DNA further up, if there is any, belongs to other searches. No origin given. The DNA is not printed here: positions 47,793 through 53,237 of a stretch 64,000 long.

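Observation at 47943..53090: Secretin with a built-in ~1240-aa C-terminal TPR-like repeat tail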

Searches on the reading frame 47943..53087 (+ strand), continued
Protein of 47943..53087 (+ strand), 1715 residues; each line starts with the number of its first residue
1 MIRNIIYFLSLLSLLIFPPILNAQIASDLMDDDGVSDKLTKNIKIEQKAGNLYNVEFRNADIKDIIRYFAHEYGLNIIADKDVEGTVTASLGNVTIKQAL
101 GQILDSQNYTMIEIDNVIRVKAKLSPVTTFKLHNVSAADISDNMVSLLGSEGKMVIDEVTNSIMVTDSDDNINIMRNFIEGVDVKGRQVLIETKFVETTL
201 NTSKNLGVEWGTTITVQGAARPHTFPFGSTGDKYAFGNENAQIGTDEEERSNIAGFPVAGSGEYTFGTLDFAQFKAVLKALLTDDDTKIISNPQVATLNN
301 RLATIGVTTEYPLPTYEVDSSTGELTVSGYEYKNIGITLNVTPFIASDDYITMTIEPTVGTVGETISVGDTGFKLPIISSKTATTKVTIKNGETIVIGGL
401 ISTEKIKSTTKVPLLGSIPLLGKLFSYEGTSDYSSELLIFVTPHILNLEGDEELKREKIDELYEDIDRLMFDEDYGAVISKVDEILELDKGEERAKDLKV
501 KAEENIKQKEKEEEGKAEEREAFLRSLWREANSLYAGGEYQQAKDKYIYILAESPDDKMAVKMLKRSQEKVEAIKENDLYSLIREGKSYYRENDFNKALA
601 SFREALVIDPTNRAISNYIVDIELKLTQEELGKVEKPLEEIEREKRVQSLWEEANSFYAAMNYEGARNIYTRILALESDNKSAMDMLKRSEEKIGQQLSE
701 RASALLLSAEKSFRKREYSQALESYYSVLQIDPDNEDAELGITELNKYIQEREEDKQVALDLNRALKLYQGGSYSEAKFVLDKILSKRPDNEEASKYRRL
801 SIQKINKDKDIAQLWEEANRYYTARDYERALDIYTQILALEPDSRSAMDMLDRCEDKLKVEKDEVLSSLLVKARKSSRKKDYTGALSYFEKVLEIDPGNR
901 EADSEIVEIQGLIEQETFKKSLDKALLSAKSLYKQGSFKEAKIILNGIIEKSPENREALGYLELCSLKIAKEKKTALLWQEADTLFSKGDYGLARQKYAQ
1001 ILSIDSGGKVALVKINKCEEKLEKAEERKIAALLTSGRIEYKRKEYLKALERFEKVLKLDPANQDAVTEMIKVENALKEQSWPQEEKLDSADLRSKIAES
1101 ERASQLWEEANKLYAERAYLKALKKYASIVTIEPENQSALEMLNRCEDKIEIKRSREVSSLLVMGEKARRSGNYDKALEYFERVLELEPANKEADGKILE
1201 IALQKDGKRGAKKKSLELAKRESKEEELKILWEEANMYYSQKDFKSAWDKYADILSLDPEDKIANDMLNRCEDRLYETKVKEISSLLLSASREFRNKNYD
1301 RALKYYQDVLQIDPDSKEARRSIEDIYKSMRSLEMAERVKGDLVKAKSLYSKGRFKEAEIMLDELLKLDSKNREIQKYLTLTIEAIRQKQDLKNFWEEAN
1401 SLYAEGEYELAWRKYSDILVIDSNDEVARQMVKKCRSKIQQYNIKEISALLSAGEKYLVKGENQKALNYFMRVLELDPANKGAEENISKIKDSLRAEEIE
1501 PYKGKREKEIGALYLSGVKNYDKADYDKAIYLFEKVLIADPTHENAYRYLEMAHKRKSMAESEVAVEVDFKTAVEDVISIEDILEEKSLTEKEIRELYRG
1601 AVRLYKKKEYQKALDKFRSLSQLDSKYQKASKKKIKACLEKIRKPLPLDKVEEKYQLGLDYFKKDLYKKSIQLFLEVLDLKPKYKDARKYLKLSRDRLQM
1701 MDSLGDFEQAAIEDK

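Call 11: find_homologous_proteins(query=window:47943-53087:+, max_evalue=1e-10)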
Query window:47943-53087:+ (1715 aa): 162 proteins with E <= 1e-10 among 8000 candidates; the best 120 are listed.
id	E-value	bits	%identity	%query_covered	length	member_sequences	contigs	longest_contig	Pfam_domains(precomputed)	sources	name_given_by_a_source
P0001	0.0e+0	3687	100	100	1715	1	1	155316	PF14863.13,PF14853.13,PF23914.2,PF13414.13,PF21305.3,PF03958.23,PF13176.13,PF13428.13,PF25064.2,PF13374.13,PF14559.13,PF24575.2,PF13371.13,PF00515.35,PF12895.14,PF13424.13,PF13432.13,PF00263.27,PF07660.20,PF13181.13,PF07719.24,PF13174.13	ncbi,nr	ncbi:MAG: tetratricopeptide repeat protein [Candidatus Kaelpia imicola]|nr:tetratricopeptide repeat 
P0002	0.0e+0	2634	75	94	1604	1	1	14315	PF14863.13,PF14853.13,PF23914.2,PF13414.13,PF03958.23,PF13176.13,PF13428.13,PF22205.2,PF25064.2,PF14559.13,PF24575.2,PF13371.13,PF00515.35,PF12895.14,PF13424.13,PF13432.13,PF00263.27,PF13181.13,PF07719.24,PF13174.13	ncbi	-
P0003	0.0e+0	1557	56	53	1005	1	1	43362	PF14559.13,PF14863.13,PF21305.3,PF00515.35,PF03958.23,PF00263.27,PF07660.20,PF13428.13,PF07719.24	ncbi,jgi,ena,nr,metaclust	ncbi:MAG: secretin N-terminal domain-containing protein [Candidatus Kaelpia aquatica]|nr:secretin N-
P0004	0.0e+0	1456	49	87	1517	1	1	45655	PF14863.13,PF14853.13,PF23914.2,PF21305.3,PF03958.23,PF13428.13,PF25064.2,PF14559.13,PF24575.2,PF00515.35,PF13424.13,PF13432.13,PF00263.27,PF07660.20,PF13181.13,PF07719.24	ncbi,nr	ncbi:MAG: secretin and TonB N-terminal domain-containing protein, partial [Candidatus Saelkia tenebr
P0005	0.0e+0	1263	47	49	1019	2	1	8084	PF14863.13,PF14853.13,PF23914.2,PF21305.3,PF03958.23,PF13428.13,PF22205.2,PF25064.2,PF14559.13,PF00515.35,PF13432.13,PF00263.27,PF07660.20,PF13181.13,PF07719.24,PF13174.13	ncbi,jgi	jgi:type IV pilus assembly protein PilQ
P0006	0.0e+0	1181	48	62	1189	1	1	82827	PF14863.13,PF14853.13,PF23914.2,PF21305.3,PF03958.23,PF13176.13,PF13428.13,PF25064.2,PF14559.13,PF24575.2,PF00515.35,PF12895.14,PF13424.13,PF13432.13,PF00263.27,PF07660.20,PF13181.13,PF07719.24,PF13174.13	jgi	-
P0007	2.2e-241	823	35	77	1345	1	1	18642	PF25063.1,PF14863.13,PF14853.13,PF23914.2,PF13414.13,PF21305.3,PF03958.23,PF13176.13,PF13428.13,PF14559.13,PF00515.35,PF12895.14,PF13424.13,PF13432.13,PF00263.27,PF07660.20,PF13181.13,PF07719.24,PF13174.13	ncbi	-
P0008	4.1e-230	785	34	70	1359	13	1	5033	PF14863.13,PF14853.13,PF23914.2,PF13414.13,PF21305.3,PF03958.23,PF13176.13,PF13428.13,PF25064.2,PF14559.13,PF13371.13,PF00515.35,PF12895.14,PF13424.13,PF13432.13,PF00263.27,PF07660.20,PF13181.13,PF07719.24,PF13174.13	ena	-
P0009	9.1e-226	771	36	76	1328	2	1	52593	PF14863.13,PF14853.13,PF23914.2,PF13414.13,PF21305.3,PF03958.23,PF13428.13,PF14559.13,PF13371.13,PF00515.35,PF12895.14,PF13424.13,PF13432.13,PF00263.27,PF07660.20,PF13181.13,PF07719.24,PF13174.13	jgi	jgi:type IV pilus assembly protein PilQ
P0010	8.6e-209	715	37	60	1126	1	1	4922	PF25063.1,PF14863.13,PF14853.13,PF23914.2,PF13414.13,PF21305.3,PF03958.23,PF13176.13,PF13428.13,PF14559.13,PF00515.35,PF12895.14,PF13424.13,PF13432.13,PF00263.27,PF07660.20,PF13181.13,PF14561.13,PF07719.24,PF13174.13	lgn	-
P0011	3.3e-164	567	36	53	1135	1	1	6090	PF14863.13,PF14853.13,PF13414.13,PF21305.3,PF03958.23,PF13428.13,PF13374.13,PF14559.13,PF13371.13,PF00515.35,PF12895.14,PF13424.13,PF13432.13,PF00263.27,PF07660.20,PF13181.13,PF07719.24,PF13174.13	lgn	-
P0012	1.0e-53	201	35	23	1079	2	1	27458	PF13414.13,PF21305.3,PF00515.35,PF03958.23,PF13432.13,PF11741.14,PF00263.27,PF07660.20,PF13428.13,PF13181.13,PF07719.24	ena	-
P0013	5.7e-40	155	32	24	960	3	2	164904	PF03958.23,PF11741.14,PF00263.27,PF07660.20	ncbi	-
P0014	2.1e-36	143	31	23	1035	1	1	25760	PF21305.3,PF03958.23,PF11741.14,PF00263.27,PF07660.20,PF24837.2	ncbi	-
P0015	4.3e-34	136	31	24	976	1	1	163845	PF03958.23,PF00263.27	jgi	jgi:type II secretory pathway component GspD/PulD (secretin)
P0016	4.8e-34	136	31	24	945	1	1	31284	PF21305.3,PF03958.23,PF11741.14,PF00263.27,PF07660.20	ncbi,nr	ncbi:MAG: type IV pilus secretin PilQ [Deltaproteobacteria bacterium]|nr:type IV pilus secretin PilQ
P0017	3.3e-33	133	30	19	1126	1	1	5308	PF03958.23,PF00263.27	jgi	jgi:type II secretion system protein D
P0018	6.4e-33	132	30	18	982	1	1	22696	PF21305.3,PF03958.23,PF00263.27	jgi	-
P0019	7.1e-33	132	31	23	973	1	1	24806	PF21305.3,PF03958.23,PF11741.14,PF00263.27,PF07660.20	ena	-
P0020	3.6e-32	129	30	23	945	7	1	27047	PF21305.3,PF03958.23,PF11741.14,PF00263.27,PF07660.20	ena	-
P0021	7.8e-32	128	29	23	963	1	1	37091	PF03958.23,PF11741.14,PF00263.27,PF07660.20,PF24837.2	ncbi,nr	ncbi:MAG: type IV pilus secretin PilQ [Deltaproteobacteria bacterium]|nr:type IV pilus secretin PilQ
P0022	1.1e-31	128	29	23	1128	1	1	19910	PF03958.23,PF11741.14,PF00263.27,PF07660.20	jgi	-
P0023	1.3e-31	127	31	23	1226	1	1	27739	PF03958.23,PF11741.14,PF00263.27,PF07660.20,PF24837.2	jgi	-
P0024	2.2e-31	127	31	23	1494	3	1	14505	PF03958.23,PF11741.14,PF00263.27,PF07660.20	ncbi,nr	ncbi:MAG: type IV pilus secretin PilQ [Myxococcales bacterium]|nr:type IV pilus secretin PilQ [Myxoc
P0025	7.5e-31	125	29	24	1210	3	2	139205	PF03958.23,PF11741.14,PF00263.27,PF07660.20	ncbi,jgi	-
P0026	8.3e-31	125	30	23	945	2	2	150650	PF03958.23,PF11741.14,PF00263.27,PF07660.20,PF24837.2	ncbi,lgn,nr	ncbi:MAG: type IV pilus secretin PilQ [Deltaproteobacteria bacterium]|nr:type IV pilus secretin PilQ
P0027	1.2e-30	124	32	16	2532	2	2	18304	PF14611.14,PF03958.23,PF00263.27,PF24471.2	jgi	-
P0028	1.3e-30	124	29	23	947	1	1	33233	PF03958.23,PF11741.14,PF00263.27,PF07660.20,PF24837.2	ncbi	-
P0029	1.8e-30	124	32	18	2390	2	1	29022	PF14611.14,PF03958.23,PF00263.27,PF24471.2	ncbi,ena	-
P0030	2.9e-30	123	33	17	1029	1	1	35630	PF21305.3,PF03958.23,PF00263.27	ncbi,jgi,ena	jgi:general secretion pathway protein D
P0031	3.0e-30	123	30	23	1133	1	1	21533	PF03958.23,PF11741.14,PF00263.27,PF07660.20,PF24837.2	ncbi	-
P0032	3.1e-30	123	35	17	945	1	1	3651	PF21305.3,PF03958.23,PF00263.27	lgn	-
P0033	3.4e-30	123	30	23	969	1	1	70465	PF03958.23,PF11741.14,PF00263.27,PF07660.20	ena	-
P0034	3.5e-30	123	31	23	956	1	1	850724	PF03958.23,PF11741.14,PF00263.27,PF07660.20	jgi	-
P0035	4.3e-30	122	28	24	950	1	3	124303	PF03958.23,PF11741.14,PF00263.27,PF07660.20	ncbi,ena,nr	ncbi:MAG TPA: type IV pilus secretin PilQ [Proteobacteria bacterium]|nr:type IV pilus biogenesis and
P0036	7.9e-30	122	31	23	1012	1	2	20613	PF03958.23,PF11741.14,PF00263.27,PF07660.20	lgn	-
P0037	8.4e-30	121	27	24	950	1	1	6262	PF03958.23,PF11741.14,PF00263.27,PF07660.20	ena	-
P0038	8.4e-30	121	28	24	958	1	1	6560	PF03958.23,PF11741.14,PF00263.27,PF07660.20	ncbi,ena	-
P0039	1.0e-29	121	29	23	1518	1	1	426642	PF03958.23,PF11741.14,PF00263.27,PF07660.20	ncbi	ncbi:MAG: hypothetical protein AMXMBFR64_01440 [Myxococcales bacterium]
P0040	1.1e-29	121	29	23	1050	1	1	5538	PF21305.3,PF03958.23,PF11741.14,PF00263.27,PF07660.20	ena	-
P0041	2.1e-29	120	30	23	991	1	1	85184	PF03958.23,PF11741.14,PF00263.27,PF07660.20,PF24837.2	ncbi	-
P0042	2.1e-29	120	31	24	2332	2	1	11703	PF14559.13,PF14863.13,PF14853.13,PF00515.35,PF03958.23,PF13432.13,PF00263.27,PF07660.20,PF13428.13,PF07719.24,PF13174.13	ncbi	-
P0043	3.1e-29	120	30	23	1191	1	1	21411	PF03958.23,PF11741.14,PF00263.27,PF07660.20,PF24837.2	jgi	-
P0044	4.2e-29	119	36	17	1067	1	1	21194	PF21305.3,PF03958.23,PF00263.27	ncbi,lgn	-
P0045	5.2e-29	119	30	25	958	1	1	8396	PF03958.23,PF11741.14,PF00263.27,PF07660.20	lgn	-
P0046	1.7e-28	117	30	18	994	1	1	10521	PF21305.3,PF03958.23,PF00263.27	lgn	-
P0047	3.7e-28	116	35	17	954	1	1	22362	PF21305.3,PF03958.23,PF00263.27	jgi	jgi:general secretion pathway protein D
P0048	4.2e-28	116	34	18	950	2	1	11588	PF14847.13,PF21305.3,PF03958.23,PF00263.27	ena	-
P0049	4.6e-28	116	30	23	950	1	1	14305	PF03958.23,PF11741.14,PF00263.27,PF07660.20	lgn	-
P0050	6.0e-28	115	30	23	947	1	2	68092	PF03958.23,PF11741.14,PF00263.27,PF07660.20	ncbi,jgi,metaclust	metaclust:\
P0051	6.3e-28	115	35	17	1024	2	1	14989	PF21305.3,PF03958.23,PF00263.27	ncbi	-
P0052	6.8e-28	115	27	18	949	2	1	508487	PF03958.23,PF00263.27,PF07660.20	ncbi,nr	ncbi:MAG TPA: secretin N-terminal domain-containing protein [Candidatus Baltobacteraceae bacterium]|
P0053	1.0e-27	115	30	23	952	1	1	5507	PF03958.23,PF11741.14,PF00263.27,PF07660.20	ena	-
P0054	1.5e-27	114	36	17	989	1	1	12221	PF21305.3,PF03958.23,PF00263.27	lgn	-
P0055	1.7e-27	114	26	23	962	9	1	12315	PF21305.3,PF03958.23,PF11741.14,PF00263.27,PF07660.20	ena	-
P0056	2.0e-27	114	32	18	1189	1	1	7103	PF02983.20,PF21305.3,PF14611.14,PF03958.23,PF00263.27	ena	-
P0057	2.5e-27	113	32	23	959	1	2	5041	PF03958.23,PF11741.14,PF00263.27,PF07660.20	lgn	-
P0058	2.6e-27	113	31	19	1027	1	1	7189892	PF21305.3,PF03958.23,PF00263.27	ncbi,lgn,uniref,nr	ncbi:secretin N-terminal domain-containing protein [Humisphaera borealis]|uniref:Type II secretion s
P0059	3.1e-27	113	35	17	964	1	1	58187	PF21305.3,PF03958.23,PF00263.27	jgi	jgi:general secretion pathway protein D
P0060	4.3e-27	113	39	11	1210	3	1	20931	PF21305.3,PF03958.23,PF00263.27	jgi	jgi:general secretion pathway protein D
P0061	4.4e-27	112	33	17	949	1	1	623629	PF21305.3,PF03958.23,PF00263.27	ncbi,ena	-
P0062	4.6e-27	112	33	18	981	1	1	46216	PF21305.3,PF03958.23,PF00263.27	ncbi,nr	ncbi:MAG: hypothetical protein JW993_13325 [Sedimentisphaerales bacterium]|nr:hypothetical protein [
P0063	6.9e-27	112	29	23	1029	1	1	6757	PF03958.23,PF11741.14,PF00263.27,PF07660.20,PF24837.2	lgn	-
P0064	9.1e-27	111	31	23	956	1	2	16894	PF03958.23,PF11741.14,PF00263.27,PF07660.20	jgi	jgi:type IV pilus assembly protein PilQ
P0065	9.4e-27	111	28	23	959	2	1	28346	PF21305.3,PF03958.23,PF11741.14,PF00263.27,PF07660.20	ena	-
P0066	1.1e-26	111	30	25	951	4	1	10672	PF03958.23,PF11741.14,PF00263.27,PF07660.20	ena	-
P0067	1.2e-26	111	31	17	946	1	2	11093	PF21305.3,PF03958.23,PF00263.27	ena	-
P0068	1.2e-26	111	29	20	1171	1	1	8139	PF21305.3,PF03958.23,PF00263.27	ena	-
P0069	1.3e-26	111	34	17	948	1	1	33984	PF21305.3,PF03958.23,PF00263.27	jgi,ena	-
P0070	1.5e-26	111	32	18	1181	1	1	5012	PF02983.20,PF21305.3,PF14611.14,PF03958.23,PF00263.27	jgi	jgi:general secretion pathway protein D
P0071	1.8e-26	110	30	18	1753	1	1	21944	PF03958.23,PF00263.27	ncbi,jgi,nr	ncbi:MAG: hypothetical protein GXP29_05430 [Planctomycetes bacterium]|nr:hypothetical protein [Planc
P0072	2.0e-26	110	30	19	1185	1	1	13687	PF02983.20,PF21305.3,PF14611.14,PF03958.23,PF00263.27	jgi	jgi:general secretion pathway protein D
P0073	2.3e-26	110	32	17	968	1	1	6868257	PF21305.3,PF03958.23,PF00263.27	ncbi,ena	-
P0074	2.3e-26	110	28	25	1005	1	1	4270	PF21305.3,PF03958.23,PF11741.14,PF00263.27,PF07660.20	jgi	-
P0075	2.9e-26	110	32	18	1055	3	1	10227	PF21305.3,PF03958.23,PF00263.27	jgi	-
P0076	3.6e-26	109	35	17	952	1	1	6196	PF21305.3,PF03958.23,PF00263.27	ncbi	-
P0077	3.6e-26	109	30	23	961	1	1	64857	PF03958.23,PF11741.14,PF00263.27,PF07660.20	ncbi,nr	ncbi:MAG: type IV pilus secretin PilQ [Deltaproteobacteria bacterium]|nr:type IV pilus secretin PilQ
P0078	3.6e-26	109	33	18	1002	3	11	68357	PF21305.3,PF03958.23,PF00263.27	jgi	jgi:type II secretion system protein D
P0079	3.7e-26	109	29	23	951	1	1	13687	PF03958.23,PF11741.14,PF00263.27,PF07660.20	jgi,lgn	jgi:type IV pilus assembly protein PilQ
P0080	4.7e-26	109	36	10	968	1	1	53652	PF21305.3,PF03958.23,PF00263.27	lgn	-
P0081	4.8e-26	109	33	17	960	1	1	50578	PF21305.3,PF03958.23,PF00263.27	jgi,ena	-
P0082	5.7e-26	109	34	17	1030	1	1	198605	PF21305.3,PF03958.23,PF00263.27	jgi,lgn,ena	-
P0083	5.8e-26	109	32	18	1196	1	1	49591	PF21305.3,PF14611.14,PF03958.23,PF00263.27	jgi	jgi:general secretion pathway protein D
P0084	7.1e-26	108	30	19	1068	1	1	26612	PF21305.3,PF03958.23,PF00263.27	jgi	-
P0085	8.0e-26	108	27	23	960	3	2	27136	PF21305.3,PF03958.23,PF11741.14,PF00263.27,PF07660.20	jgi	jgi:type IV pilus assembly protein PilQ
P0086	8.2e-26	108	27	23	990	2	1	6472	PF21305.3,PF03958.23,PF11741.14,PF00263.27,PF07660.20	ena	-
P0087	8.8e-26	108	30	18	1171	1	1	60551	PF21305.3,PF03958.23,PF00263.27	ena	-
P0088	1.5e-25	107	33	17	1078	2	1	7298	PF21305.3,PF03958.23,PF00263.27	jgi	jgi:general secretion pathway protein D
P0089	2.2e-25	107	36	10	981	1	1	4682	PF21305.3,PF03958.23,PF00263.27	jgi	jgi:type II secretion system protein D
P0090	2.4e-25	107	30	17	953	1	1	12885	PF21305.3,PF03958.23,PF00263.27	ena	-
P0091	4.5e-25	106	30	18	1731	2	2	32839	PF03958.23,PF00263.27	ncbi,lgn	-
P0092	5.3e-25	106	30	18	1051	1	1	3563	PF21305.3,PF03958.23,PF00263.27,PF07660.20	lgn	-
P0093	5.9e-25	105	31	23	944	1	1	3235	PF03958.23,PF11741.14,PF00263.27,PF07660.20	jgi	-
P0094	7.4e-25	105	33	17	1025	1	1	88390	PF21305.3,PF03958.23,PF00263.27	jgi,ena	-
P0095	7.7e-25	105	31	17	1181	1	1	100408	PF21305.3,PF03958.23,PF00263.27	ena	-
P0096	9.1e-25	105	30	17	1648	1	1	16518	PF02983.20,PF03958.23,PF00263.27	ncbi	-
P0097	9.8e-25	105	32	17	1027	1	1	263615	PF21305.3,PF03958.23,PF00263.27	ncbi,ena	-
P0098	1.1e-24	105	35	17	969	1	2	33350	PF21305.3,PF03958.23,PF00263.27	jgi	jgi:general secretion pathway protein D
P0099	1.4e-24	104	29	23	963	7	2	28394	PF03958.23,PF11741.14,PF00263.27,PF07660.20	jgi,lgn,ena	-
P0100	1.6e-24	104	39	10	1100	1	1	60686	PF21305.3,PF03958.23,PF00263.27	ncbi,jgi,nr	ncbi:MAG TPA: secretin N-terminal domain-containing protein [Tepidisphaeraceae bacterium]|jgi:genera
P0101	2.6e-24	103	32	11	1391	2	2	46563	PF14559.13,PF13414.13,PF00515.35,PF03958.23,PF00263.27,PF07660.20,PF13181.13,PF07719.24,PF13174.13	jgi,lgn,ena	-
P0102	3.3e-24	103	29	18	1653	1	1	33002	PF02983.20,PF03958.23,PF00263.27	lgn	-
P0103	3.4e-24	103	30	17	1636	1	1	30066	PF03958.23,PF00263.27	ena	-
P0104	6.6e-24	102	30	23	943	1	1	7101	PF21305.3,PF03958.23,PF11741.14,PF00263.27,PF07660.20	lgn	-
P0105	7.0e-24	102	35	17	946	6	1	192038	PF21305.3,PF03958.23,PF00263.27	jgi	jgi:general secretion pathway protein D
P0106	8.3e-24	102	31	19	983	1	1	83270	PF21305.3,PF03958.23,PF00263.27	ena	-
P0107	1.0e-23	101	35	17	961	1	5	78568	PF21305.3,PF03958.23,PF00263.27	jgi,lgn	-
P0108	1.4e-23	101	28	18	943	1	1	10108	PF21305.3,PF03958.23,PF00263.27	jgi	jgi:type II secretion system protein D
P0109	1.7e-23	101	32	12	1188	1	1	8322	PF21305.3,PF03958.23,PF00263.27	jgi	jgi:general secretion pathway protein D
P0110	1.7e-23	101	30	18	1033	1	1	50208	PF21305.3,PF03958.23,PF00263.27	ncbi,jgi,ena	jgi:general secretion pathway protein D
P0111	2.1e-23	100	28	19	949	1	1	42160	PF21305.3,PF03958.23,PF00263.27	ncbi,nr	ncbi:MAG: gspD 1 [Phycisphaerales bacterium]|nr:gspD 1 [Phycisphaerales bacterium]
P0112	2.4e-23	100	35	17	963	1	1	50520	PF21305.3,PF03958.23,PF00263.27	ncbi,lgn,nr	ncbi:MAG TPA: secretin N-terminal domain-containing protein [Sedimentisphaerales bacterium]|nr:secre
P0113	2.5e-23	100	29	23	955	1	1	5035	PF03958.23,PF11741.14,PF00263.27,PF07660.20,PF24837.2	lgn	-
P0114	3.7e-23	99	29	17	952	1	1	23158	PF21305.3,PF03958.23,PF00263.27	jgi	jgi:general secretion pathway protein D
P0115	4.6e-23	99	29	17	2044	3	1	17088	PF02983.20,PF03958.23,PF00263.27,PF24471.2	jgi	-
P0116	4.7e-23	99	30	18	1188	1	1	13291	PF21305.3,PF03958.23,PF00263.27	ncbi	-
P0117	9.8e-23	98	32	18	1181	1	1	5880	PF21305.3,PF03958.23,PF00263.27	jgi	jgi:general secretion pathway protein D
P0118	1.1e-22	98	32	18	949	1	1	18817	PF21305.3,PF03958.23,PF00263.27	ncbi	-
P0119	1.4e-22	98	31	18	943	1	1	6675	PF21305.3,PF03958.23,PF00263.27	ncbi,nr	ncbi:MAG TPA: secretin N-terminal domain-containing protein, partial [Humisphaera sp.]|nr:secretin N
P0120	2.4e-22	97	34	17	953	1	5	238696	PF21305.3,PF03958.23,PF00263.27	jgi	-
